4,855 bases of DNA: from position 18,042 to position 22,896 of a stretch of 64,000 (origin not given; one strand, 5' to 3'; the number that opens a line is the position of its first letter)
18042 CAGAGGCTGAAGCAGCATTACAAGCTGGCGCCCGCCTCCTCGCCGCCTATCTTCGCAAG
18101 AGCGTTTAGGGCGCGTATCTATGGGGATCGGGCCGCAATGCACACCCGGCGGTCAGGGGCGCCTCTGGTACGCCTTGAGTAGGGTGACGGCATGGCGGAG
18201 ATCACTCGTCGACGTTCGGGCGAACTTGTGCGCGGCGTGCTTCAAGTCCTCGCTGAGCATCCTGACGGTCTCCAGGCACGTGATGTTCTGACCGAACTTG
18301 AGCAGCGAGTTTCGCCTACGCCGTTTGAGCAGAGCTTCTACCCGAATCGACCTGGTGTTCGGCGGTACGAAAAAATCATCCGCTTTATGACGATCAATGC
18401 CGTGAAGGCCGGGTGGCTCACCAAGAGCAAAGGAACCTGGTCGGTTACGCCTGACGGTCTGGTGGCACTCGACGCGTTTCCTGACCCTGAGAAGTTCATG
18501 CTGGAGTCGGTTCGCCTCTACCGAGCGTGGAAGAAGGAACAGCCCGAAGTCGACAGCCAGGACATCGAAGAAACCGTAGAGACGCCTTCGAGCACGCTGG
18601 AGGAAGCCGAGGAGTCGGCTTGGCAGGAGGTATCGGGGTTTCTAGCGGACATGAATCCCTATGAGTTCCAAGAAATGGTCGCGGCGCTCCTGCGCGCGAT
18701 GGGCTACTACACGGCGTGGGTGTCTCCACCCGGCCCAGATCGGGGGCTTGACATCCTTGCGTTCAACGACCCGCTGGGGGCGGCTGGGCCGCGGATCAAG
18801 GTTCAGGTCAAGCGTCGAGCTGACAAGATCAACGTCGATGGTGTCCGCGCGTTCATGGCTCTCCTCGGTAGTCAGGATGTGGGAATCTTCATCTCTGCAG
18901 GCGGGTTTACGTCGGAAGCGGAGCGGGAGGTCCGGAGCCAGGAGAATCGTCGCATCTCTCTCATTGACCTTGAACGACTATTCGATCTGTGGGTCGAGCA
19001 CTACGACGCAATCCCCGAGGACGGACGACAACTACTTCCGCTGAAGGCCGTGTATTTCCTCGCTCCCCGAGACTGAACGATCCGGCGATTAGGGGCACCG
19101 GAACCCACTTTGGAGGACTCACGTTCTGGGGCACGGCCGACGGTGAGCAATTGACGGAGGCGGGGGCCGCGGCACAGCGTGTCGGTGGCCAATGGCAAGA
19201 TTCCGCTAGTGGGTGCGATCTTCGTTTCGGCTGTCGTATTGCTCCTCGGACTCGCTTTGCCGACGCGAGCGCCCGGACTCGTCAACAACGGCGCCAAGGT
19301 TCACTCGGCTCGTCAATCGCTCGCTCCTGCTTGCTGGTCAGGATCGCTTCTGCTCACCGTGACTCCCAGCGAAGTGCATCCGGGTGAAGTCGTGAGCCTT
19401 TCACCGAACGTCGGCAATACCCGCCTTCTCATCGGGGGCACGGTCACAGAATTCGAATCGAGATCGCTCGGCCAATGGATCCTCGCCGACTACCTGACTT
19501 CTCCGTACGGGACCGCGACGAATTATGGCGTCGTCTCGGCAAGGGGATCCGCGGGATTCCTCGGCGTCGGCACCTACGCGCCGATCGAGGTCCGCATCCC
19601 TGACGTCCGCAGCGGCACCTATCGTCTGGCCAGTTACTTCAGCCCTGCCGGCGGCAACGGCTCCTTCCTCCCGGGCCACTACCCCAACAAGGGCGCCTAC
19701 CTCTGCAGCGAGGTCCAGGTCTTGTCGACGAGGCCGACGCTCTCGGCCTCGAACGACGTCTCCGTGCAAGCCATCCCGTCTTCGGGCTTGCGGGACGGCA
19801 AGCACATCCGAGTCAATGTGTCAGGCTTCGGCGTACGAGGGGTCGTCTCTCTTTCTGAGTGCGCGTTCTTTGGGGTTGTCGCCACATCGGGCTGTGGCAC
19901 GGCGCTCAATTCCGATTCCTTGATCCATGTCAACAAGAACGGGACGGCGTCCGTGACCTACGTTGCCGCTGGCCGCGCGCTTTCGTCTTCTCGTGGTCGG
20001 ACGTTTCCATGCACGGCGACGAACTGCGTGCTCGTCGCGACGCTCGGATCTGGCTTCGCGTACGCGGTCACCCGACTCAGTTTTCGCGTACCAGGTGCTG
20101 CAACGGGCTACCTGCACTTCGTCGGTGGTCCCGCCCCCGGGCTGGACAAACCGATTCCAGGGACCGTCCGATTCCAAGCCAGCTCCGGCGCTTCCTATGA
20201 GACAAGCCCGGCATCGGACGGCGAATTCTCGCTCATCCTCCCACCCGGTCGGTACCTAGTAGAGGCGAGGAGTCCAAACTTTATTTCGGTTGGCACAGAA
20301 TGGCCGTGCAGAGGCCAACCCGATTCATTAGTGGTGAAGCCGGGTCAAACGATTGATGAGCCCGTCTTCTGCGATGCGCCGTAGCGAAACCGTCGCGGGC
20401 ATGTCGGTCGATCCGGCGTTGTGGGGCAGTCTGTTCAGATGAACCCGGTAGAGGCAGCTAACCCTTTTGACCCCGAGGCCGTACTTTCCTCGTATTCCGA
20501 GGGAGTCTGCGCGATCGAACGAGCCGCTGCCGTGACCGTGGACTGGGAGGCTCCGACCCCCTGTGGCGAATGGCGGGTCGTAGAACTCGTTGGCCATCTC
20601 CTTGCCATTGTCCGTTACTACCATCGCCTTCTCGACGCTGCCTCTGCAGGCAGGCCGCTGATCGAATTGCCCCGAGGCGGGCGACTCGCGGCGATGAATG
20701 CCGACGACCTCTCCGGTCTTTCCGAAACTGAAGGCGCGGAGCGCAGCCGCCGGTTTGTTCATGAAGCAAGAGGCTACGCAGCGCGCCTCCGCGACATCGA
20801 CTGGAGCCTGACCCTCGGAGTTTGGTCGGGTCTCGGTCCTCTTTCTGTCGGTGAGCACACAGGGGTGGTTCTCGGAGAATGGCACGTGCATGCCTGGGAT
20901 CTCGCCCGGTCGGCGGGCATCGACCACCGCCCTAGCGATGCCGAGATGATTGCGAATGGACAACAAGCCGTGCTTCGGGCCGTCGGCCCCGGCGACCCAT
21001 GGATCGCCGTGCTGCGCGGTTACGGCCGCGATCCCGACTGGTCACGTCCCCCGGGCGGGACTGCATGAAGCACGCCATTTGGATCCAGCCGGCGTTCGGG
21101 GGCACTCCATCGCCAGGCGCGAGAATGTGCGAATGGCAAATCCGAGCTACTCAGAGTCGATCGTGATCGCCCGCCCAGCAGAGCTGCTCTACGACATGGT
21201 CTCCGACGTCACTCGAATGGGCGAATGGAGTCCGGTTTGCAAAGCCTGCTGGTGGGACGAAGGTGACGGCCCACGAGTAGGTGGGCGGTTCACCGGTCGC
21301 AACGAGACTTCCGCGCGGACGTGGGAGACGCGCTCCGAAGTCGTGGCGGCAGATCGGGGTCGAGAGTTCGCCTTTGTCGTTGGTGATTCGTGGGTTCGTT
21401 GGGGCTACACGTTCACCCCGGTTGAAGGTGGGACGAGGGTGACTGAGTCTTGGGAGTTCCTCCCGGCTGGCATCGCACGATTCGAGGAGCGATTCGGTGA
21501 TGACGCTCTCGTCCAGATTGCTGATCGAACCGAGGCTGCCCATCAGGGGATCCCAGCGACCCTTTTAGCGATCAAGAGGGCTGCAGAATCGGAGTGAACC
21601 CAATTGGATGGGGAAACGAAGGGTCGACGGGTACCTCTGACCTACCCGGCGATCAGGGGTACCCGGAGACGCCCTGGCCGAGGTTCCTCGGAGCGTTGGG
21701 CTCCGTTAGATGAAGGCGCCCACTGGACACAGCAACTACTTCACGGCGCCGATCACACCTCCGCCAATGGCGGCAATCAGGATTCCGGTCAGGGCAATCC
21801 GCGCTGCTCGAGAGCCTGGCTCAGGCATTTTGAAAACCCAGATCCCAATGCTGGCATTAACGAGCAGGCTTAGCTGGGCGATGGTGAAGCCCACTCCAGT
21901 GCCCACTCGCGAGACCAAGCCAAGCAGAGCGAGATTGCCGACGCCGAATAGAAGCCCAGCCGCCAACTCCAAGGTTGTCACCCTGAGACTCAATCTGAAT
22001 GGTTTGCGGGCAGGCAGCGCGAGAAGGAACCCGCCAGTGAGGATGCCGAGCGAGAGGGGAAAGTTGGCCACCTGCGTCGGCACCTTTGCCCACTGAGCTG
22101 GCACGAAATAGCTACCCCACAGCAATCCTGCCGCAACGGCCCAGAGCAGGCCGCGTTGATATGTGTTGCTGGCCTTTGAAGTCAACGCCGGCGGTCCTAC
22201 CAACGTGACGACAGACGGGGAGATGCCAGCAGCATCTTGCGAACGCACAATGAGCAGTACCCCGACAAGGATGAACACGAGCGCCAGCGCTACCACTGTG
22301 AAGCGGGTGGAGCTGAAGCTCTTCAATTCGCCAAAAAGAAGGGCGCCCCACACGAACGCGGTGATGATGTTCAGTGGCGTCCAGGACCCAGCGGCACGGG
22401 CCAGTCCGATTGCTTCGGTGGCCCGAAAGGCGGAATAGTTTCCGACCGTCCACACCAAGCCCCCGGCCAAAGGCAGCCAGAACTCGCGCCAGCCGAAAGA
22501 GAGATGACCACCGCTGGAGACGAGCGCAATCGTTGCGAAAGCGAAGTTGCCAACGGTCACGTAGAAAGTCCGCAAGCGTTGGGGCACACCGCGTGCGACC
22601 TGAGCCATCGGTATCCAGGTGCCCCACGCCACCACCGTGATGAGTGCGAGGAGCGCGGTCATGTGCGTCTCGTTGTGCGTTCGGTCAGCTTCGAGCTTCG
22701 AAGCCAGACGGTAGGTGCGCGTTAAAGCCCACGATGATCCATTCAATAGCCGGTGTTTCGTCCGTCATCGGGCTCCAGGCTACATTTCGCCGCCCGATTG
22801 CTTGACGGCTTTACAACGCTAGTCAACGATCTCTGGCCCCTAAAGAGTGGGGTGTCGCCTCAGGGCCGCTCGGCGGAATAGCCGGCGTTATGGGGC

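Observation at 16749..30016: Cassette-array-like architecture: a co-oriented 17-nt motif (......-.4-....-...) follows almost every gene unit across 13 kb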

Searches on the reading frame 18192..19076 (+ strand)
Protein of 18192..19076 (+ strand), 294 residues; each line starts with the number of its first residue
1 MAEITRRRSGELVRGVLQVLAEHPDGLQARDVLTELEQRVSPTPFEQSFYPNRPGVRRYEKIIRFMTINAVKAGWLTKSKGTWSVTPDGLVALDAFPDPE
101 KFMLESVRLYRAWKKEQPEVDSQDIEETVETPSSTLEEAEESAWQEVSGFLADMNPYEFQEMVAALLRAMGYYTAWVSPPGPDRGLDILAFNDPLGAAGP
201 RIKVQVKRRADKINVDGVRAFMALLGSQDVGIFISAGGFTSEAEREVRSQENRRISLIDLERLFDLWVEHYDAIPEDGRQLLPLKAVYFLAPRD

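Call 9: search_protein_families(library=pfam, proteins=[window:18192-19076:+], max_evalue=0.01)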
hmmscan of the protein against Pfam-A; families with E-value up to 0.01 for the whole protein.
window:18192-19076:+ (294 aa): 3 families
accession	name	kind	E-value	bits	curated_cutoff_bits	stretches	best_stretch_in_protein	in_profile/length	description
PF04471.18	Mrr_cat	-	3.4e-23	82.4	21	1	152-266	2-114/115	Restriction endonuclease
PF22722.2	NA-iREase1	-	7.6e-07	29.5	27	1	161-265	3-106/106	NACHT-associated inactive Restriction Endonuclease 1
PF14338.12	Mrr_N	-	3.7e-06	27.4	29.5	1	11-93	3-85/87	Mrr N-terminal domain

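Call 14: find_encoding_contigs(protein=window:18192-19076:+, flank=10000, max_places=10)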
Protein window:18192-19076:+ (294 aa): no gene with exactly this product is on record in the collection.

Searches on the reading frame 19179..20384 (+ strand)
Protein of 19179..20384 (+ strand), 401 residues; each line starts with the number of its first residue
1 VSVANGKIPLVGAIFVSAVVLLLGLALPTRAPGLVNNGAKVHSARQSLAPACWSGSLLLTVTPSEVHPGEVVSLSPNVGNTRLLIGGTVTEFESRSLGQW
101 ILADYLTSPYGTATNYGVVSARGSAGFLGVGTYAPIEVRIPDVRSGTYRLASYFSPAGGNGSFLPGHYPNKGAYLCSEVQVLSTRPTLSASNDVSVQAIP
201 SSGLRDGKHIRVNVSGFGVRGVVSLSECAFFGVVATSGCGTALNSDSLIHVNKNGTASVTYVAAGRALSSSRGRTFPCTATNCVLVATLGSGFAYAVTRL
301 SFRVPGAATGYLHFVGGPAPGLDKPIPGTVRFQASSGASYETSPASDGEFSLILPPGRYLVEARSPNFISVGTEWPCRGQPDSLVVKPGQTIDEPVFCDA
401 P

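Call 9: search_protein_families(library=pfam, proteins=[window:19179-20384:+], max_evalue=0.01)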
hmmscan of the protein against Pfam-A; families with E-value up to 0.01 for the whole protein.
window:19179-20384:+ (401 aa): 3 families
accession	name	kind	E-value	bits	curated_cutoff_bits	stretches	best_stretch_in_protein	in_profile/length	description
PF00960.24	Neocarzinostat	-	1.3e-05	25.6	25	1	196-301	1-109/110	Neocarzinostatin family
PF13620.12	CarboxypepD_reg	-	0.00011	22.9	32.3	1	329-371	18-62/82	Carboxypeptidase regulatory-like domain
PF14686.12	fn3_3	-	0.002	18.3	24.4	0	138-153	37-52/75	Polysaccharide lyase family 4, domain II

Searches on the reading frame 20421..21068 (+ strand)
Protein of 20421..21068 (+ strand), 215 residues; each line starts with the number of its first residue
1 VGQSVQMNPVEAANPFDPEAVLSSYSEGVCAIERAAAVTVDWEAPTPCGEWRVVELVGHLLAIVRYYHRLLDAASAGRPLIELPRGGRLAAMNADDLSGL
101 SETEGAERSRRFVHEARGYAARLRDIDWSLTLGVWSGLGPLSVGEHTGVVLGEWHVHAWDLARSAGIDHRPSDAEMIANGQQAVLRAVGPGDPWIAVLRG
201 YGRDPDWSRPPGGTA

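Call 9: search_protein_families(library=pfam, proteins=[window:20421-21068:+], max_evalue=0.01)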
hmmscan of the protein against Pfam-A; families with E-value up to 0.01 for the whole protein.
window:20421-21068:+ (215 aa): 1 family
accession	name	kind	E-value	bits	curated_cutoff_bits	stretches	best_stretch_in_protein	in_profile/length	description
PF11716.13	MDMPI_N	-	9.4e-12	46.2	24.2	1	37-162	15-140/140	Mycothiol maleylpyruvate isomerase N-terminal domain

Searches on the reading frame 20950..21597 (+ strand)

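Call 9: search_protein_families(library=pfam, proteins=[window:20950-21597:+], max_evalue=0.01)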
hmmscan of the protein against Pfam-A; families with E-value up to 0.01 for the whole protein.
window:20950-21597:+ (215 aa): 3 families
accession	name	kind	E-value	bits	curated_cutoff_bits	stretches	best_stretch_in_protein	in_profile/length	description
PF10604.15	Polyketide_cyc2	-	2.7e-16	60.6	27.4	1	66-179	3-117/142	Polyketide cyclase / dehydrase and lipid transport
PF03364.25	Polyketide_cyc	-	9e-07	29.6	23.4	1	73-178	1-112/126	Polyketide cyclase / dehydrase and lipid transport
PF08327.17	AHSA1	-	7.1e-05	23.5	22.1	1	76-175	3-103/125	Activator of Hsp90 ATPase homolog 1-like protein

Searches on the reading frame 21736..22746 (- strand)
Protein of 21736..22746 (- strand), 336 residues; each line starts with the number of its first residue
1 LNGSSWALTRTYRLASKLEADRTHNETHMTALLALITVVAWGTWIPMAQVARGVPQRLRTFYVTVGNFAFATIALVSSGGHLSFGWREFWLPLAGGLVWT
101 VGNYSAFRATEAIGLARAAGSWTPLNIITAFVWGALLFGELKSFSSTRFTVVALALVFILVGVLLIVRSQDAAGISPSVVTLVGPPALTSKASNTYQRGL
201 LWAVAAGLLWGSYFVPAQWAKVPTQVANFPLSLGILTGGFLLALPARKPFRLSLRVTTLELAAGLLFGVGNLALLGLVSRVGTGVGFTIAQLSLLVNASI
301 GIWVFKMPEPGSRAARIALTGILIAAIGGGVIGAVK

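Call 9: search_protein_families(library=pfam, proteins=[window:21736-22746:-], max_evalue=0.01)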
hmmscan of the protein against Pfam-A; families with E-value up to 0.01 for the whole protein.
window:21736-22746:- (336 aa): 4 families
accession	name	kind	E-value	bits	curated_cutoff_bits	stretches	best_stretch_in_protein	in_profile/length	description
PF06800.18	Sugar_transport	-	5.6e-26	92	26.3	1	32-333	1-278/280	Sugar transport protein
PF00892.27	EamA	-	0.00031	21.5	28.2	0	30-167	3-134/135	EamA-like transporter family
PF07168.17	Ureide_permease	-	0.0026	17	27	1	92-166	284-356/359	Ureide permease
PF07857.17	TMEM144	-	0.0091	15.5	26.2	0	199-331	3-133/332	Transmembrane family, TMEM144 of transporters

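Call 74: find_homologous_proteins(query=window:21736-22662:-, max_evalue=1e-30)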
Query window:21736-22662:- (308 aa): 1085 proteins with E <= 1e-30 among 8000 candidates; the best 120 are listed.
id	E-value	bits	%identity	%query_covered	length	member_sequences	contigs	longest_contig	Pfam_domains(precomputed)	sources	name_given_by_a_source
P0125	9.7e-187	638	100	100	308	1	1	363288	PF06800.19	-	-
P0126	4.8e-173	593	94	100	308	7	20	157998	PF06800.19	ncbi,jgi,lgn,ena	ncbi:MAG: GRP family sugar transporter [Acidimicrobiales bacterium]|jgi:glucose uptake protein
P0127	1.2e-172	591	94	100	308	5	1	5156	PF06800.19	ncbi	ncbi:MAG: GRP family sugar transporter [Acidimicrobiales bacterium]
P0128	3.9e-171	586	92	94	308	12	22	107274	PF06800.19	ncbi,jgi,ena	jgi:glucose uptake protein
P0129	1.8e-167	574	91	94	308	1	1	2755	PF06800.19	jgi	-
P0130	4.4e-165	566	90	96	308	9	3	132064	PF00892.27,PF06800.19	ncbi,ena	-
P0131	4.3e-152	524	80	96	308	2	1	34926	PF06800.19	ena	-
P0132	2.1e-151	522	81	96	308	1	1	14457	PF06800.19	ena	-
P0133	1.2e-150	519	80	96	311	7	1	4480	PF06800.19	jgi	-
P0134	2.4e-149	515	80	96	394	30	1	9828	PF06800.19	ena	-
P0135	1.1e-147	509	79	100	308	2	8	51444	PF07857.18,PF06800.19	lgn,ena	-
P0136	1.1e-146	506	79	96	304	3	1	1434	PF06800.19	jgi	jgi:glucose uptake protein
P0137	7.2e-144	497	77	96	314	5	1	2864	PF06800.19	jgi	-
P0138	1.2e-142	493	77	96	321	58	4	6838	PF06800.19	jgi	jgi:glucose uptake protein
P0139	2.3e-141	489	76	100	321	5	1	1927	PF06800.19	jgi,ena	-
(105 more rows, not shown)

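Call 75: find_encoding_contigs(protein=P0126, flank=10000, max_places=8)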
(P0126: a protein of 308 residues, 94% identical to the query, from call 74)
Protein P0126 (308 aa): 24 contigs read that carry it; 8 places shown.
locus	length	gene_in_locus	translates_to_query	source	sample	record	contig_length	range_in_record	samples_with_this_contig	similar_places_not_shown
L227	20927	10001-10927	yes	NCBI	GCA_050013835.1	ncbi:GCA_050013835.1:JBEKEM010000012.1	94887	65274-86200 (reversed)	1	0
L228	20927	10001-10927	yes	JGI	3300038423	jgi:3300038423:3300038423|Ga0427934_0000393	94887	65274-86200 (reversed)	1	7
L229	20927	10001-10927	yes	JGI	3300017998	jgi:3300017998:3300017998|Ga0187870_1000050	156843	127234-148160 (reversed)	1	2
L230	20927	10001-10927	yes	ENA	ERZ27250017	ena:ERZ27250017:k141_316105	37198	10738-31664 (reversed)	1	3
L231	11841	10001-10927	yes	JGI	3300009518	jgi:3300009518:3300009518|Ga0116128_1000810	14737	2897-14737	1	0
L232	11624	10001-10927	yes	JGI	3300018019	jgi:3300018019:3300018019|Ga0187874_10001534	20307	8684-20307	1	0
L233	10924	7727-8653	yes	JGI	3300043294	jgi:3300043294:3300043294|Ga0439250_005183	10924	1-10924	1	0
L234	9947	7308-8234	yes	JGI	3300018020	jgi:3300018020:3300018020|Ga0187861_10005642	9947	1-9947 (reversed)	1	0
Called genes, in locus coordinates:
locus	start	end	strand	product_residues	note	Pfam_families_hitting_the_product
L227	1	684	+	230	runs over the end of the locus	-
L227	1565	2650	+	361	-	-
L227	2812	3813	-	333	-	PF00583:Acetyltransf_1 (faint), PF13508:Acetyltransf_7 (faint)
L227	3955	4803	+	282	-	-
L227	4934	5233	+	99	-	-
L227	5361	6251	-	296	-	PF00561:Abhydrolase_1, PF12697:Abhydrolase_6, PF12146:Hydrolase_4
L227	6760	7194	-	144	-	-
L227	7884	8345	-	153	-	-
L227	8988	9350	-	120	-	PF00903:Glyoxalase (weak)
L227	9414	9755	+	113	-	PF04993:TfoX_N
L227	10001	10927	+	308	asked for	PF06800:Sugar_transport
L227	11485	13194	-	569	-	PF08448:PAS_4, PF00990:GGDEF, PF00563:EAL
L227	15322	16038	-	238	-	-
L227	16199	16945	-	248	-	PF00702:Hydrolase, PF12710:HAD, PF13419:HAD_2, PF13242:Hydrolase_like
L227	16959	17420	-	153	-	PF02350:Epimerase_2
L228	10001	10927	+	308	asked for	PF06800:Sugar_transport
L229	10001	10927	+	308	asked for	PF06800:Sugar_transport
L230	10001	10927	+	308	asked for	PF06800:Sugar_transport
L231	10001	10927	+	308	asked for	PF06800:Sugar_transport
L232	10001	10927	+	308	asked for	PF06800:Sugar_transport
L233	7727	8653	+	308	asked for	PF06800:Sugar_transport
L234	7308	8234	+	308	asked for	PF06800:Sugar_transport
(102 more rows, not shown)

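Call 79: find_encoding_contigs(protein=P0128, flank=10000, max_places=3)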
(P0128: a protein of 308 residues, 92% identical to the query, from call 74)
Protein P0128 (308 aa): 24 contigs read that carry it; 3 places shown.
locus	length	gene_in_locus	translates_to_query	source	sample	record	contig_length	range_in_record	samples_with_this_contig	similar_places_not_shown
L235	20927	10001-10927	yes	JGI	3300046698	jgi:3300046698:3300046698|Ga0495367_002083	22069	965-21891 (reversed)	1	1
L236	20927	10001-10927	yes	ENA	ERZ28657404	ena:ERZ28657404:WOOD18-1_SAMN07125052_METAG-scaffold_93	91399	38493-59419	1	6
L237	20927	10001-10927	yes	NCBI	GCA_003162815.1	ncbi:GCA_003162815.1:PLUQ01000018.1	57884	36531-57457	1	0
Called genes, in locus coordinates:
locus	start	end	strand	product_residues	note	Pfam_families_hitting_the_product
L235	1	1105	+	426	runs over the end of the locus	?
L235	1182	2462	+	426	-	PF00709:Adenylsucc_synt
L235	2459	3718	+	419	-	PF02844:GARS_N, PF01071:GARS_A, PF02843:GARS_C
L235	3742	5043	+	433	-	PF00206:Lyase_1, PF10397:ADSL_C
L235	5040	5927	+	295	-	PF01259:SAICAR_synt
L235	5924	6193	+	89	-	PF02700:PurS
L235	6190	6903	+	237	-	PF07685:GATase_3 (weak), PF13507:GATase_5, PF00117:GATase (weak), PF01965:DJ-1_PfpI (weak)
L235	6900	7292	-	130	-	-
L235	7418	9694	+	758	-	PF18072:FGAR-AT_linker, PF00586:AIRS, PF02769:AIRS_C, PF00586:AIRS, PF02769:AIRS_C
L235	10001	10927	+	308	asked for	PF06800:Sugar_transport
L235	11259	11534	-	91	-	PF06781:CrgA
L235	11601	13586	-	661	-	-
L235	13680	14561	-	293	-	-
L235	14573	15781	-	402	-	PF01555:N6_N4_Mtase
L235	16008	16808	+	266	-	PF03400:DDE_Tnp_IS1 (faint)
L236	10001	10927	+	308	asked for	PF06800:Sugar_transport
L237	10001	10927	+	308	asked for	PF06800:Sugar_transport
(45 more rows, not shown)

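Call 80: find_encoding_contigs(protein=P0130, flank=10000, max_places=3)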
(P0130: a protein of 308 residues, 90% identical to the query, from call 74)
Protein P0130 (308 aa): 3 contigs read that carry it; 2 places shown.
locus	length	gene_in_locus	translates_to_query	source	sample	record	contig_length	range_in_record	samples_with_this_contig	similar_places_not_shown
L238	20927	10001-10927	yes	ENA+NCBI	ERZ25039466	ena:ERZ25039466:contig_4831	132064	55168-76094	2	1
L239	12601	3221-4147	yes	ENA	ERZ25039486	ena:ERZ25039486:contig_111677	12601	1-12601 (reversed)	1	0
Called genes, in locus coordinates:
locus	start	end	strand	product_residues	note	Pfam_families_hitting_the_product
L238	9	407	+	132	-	-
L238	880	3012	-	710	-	PF16177:ACAS_N, PF00501:AMP-binding, PF13193:AMP-binding_C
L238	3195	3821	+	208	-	PF01184:Gpr1_Fun34_YaaH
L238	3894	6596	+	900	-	PF02629:CoA_binding, PF13380:CoA_binding_2, PF13607:Succ_CoA_lig, PF19045:Ligase_CoA_2, PF13549:ATP-grasp_5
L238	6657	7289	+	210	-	PF09335:VTT_dom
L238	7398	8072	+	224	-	PF00578:AhpC-TSA, PF10417:1-cysPrx_C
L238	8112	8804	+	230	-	PF00578:AhpC-TSA, PF08534:Redoxin, PF10417:1-cysPrx_C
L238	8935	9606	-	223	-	-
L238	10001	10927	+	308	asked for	PF00892:EamA (faint), PF06800:Sugar_transport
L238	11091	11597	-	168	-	PF20128:DUF6518 (weak)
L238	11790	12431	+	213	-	PF01965:DJ-1_PfpI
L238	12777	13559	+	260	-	-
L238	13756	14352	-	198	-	PF04978:MST, PF12867:DinB_2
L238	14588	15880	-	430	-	PF05977:MFS_3, PF07690:MFS_1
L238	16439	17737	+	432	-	PF26314:MptA_B_family (weak), PF09594:GT87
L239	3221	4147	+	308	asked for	PF00892:EamA (faint), PF06800:Sugar_transport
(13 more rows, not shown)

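Call 83: find_encoding_contigs(protein=P0131, flank=8000, max_places=2)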
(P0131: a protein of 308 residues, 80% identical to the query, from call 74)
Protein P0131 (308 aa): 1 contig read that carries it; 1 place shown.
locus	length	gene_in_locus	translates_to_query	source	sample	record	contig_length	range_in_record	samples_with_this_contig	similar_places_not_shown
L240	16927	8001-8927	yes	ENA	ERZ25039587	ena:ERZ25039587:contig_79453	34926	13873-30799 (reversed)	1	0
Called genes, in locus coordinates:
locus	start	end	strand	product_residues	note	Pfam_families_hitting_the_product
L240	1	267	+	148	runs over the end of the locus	PF12680:SnoaL_2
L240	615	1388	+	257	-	PF00072:Response_reg, PF00486:Trans_reg_C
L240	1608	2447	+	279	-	PF00005:ABC_tran, PF02463:SMC_N, PF13304:AAA_21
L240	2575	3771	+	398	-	PF12849:PBP_like_2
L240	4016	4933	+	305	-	PF00528:BPD_transp_1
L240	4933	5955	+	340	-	PF00528:BPD_transp_1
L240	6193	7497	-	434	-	PF01548:DEDD_Tnp_IS110, PF02371:Transposase_20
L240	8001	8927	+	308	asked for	PF06800:Sugar_transport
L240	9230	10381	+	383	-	PF01527:HTH_Tnp_1 (faint), PF13384:HTH_23 (faint), PF13936:HTH_38, PF00665:rve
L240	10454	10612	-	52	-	-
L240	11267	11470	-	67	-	PF00313:CSD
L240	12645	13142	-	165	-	PF01590:GAF, PF13185:GAF_2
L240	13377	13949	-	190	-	-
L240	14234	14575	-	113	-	PF13564:DoxX_2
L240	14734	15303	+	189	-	PF03729:DUF308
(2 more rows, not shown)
